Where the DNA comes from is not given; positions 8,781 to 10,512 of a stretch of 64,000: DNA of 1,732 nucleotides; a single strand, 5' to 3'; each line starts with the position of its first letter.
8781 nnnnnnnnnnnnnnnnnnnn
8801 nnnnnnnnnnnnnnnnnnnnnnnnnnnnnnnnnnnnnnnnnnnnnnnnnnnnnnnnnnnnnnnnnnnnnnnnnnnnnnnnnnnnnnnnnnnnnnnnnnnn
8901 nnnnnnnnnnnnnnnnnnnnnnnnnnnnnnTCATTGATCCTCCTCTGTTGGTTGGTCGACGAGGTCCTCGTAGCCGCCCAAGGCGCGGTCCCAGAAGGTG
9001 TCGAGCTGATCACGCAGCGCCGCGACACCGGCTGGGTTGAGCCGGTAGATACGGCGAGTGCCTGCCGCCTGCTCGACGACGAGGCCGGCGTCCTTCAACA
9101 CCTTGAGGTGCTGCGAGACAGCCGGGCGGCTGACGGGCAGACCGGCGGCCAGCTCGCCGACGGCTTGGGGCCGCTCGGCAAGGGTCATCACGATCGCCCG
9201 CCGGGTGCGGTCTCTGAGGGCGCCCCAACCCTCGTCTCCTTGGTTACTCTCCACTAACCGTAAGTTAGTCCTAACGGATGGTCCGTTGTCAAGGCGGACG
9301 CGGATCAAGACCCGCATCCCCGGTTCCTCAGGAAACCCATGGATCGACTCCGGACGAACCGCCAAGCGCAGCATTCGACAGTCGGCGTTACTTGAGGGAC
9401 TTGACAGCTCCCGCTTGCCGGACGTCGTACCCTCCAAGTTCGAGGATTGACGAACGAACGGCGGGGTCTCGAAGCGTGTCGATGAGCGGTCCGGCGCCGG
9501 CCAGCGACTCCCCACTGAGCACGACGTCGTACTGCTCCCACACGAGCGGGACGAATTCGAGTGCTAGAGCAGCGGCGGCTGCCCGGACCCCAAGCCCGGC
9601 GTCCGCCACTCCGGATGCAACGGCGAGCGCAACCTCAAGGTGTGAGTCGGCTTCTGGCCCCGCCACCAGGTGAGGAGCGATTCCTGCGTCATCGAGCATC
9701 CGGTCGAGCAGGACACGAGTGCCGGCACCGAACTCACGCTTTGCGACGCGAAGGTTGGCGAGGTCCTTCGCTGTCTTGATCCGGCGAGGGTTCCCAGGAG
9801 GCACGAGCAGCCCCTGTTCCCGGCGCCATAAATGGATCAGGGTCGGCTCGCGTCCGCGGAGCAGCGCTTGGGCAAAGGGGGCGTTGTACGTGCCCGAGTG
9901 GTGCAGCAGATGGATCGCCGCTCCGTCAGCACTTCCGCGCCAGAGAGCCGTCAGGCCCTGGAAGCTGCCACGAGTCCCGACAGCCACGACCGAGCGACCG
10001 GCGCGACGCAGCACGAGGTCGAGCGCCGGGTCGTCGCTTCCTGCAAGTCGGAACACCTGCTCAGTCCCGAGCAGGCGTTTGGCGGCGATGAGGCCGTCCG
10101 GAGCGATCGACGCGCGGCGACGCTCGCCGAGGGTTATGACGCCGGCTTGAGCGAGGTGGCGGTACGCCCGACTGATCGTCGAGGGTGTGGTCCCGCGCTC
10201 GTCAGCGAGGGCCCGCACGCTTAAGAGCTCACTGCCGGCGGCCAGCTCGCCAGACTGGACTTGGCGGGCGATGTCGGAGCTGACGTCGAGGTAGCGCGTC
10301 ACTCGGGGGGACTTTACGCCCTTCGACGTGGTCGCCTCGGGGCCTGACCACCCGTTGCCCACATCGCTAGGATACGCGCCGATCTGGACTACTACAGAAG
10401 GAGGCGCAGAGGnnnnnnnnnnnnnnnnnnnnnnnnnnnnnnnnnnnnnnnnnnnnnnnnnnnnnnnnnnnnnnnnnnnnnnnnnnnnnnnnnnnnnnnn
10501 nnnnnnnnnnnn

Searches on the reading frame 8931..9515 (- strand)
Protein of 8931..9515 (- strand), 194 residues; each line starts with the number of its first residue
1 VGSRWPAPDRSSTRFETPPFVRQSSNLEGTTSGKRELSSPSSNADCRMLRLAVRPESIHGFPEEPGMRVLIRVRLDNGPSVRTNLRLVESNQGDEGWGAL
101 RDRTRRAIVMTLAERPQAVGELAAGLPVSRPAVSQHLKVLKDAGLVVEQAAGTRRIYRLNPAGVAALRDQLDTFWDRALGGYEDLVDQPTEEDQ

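Call 44: search_protein_families(library=pfam, proteins=[window:8931-9515:-], max_evalue=0.001)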
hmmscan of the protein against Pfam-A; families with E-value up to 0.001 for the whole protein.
window:8931-9515:- (194 aa): 5 families
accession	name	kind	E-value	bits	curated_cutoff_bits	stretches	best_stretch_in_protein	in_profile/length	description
PF01022.26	HTH_5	-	7.3e-15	55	22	1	102-146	1-45/47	Bacterial regulatory protein, arsR family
PF12840.13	HTH_20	-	6.7e-12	45.6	27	1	102-148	3-50/51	Helix-turn-helix domain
PF12802.13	MarR_2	-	3.8e-07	30.6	27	1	108-155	10-60/61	MarR family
PF25213.1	HVO_A0261_N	-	4.1e-05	23.8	35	1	103-169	11-73/86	HVO_A0261 N-terminal domain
PF24033.1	DUF7342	-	0.00015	22.2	31.6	1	101-163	4-64/150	Family of unknown function (DUF7342)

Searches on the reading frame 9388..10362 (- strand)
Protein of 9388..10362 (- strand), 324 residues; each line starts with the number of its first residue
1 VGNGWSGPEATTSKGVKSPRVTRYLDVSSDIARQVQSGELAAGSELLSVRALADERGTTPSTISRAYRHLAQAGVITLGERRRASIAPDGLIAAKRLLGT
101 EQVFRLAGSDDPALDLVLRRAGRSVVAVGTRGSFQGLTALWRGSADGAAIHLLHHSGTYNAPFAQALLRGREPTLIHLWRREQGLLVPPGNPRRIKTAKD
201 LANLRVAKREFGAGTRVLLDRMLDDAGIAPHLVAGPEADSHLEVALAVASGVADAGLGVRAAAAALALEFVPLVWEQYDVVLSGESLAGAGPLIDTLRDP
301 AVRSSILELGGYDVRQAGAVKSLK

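Call 44: search_protein_families(library=pfam, proteins=[window:9388-10362:-], max_evalue=0.001)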
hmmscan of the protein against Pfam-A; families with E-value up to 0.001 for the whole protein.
window:9388-10362:- (324 aa): 5 families
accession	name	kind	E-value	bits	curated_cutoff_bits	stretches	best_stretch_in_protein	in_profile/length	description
PF12727.12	PBP_like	-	1.6e-53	181.2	27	1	122-287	9-180/193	PBP superfamily domain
PF00392.27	GntR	-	1.8e-07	31.1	27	1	24-82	2-60/64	Bacterial regulatory proteins, gntR family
PF13545.12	HTH_Crp_2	-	3.4e-05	24.2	27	1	47-82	23-58/70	Crp-like helix-turn-helix domain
PF03466.25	LysR_substrate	-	4.9e-05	23.2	28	1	176-252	73-150/209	LysR substrate binding domain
PF13531.11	SBP_bac_11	-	6.7e-05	23.2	25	1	173-278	71-185/227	Bacterial extracellular solute-binding protein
